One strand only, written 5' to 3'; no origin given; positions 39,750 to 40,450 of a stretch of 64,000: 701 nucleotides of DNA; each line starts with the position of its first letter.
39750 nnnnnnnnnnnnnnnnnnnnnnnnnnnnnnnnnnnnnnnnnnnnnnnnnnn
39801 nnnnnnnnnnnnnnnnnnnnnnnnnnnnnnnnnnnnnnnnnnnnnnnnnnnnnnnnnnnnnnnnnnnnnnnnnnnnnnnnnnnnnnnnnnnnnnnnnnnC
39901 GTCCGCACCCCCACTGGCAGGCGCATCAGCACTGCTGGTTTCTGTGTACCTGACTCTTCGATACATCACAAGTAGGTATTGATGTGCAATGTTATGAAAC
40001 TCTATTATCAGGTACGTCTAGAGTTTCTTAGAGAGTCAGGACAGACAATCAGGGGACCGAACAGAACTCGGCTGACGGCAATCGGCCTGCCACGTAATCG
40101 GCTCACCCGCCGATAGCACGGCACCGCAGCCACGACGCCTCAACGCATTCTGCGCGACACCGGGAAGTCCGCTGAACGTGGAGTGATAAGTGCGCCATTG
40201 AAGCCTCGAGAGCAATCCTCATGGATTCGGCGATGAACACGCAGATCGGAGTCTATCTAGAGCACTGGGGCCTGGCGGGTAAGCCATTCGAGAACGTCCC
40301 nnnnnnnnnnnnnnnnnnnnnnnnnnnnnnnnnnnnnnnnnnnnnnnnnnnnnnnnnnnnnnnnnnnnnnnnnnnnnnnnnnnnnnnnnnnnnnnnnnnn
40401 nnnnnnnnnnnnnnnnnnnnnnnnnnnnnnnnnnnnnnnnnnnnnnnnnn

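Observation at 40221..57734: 17.5-kb exopolysaccharide locus with an embedded HD-GYP c-di-GMP phosphodiesterase and an ExeA-like ATPase (exosortase-type EPS architecture, no exosortase in window)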

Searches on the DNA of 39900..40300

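Call 76: search_rna_families(source=window, start=39900, end=40300, threshold=evalue, max_evalue=1)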
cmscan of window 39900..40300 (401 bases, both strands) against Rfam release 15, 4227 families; matches with E-value up to 1: 0.
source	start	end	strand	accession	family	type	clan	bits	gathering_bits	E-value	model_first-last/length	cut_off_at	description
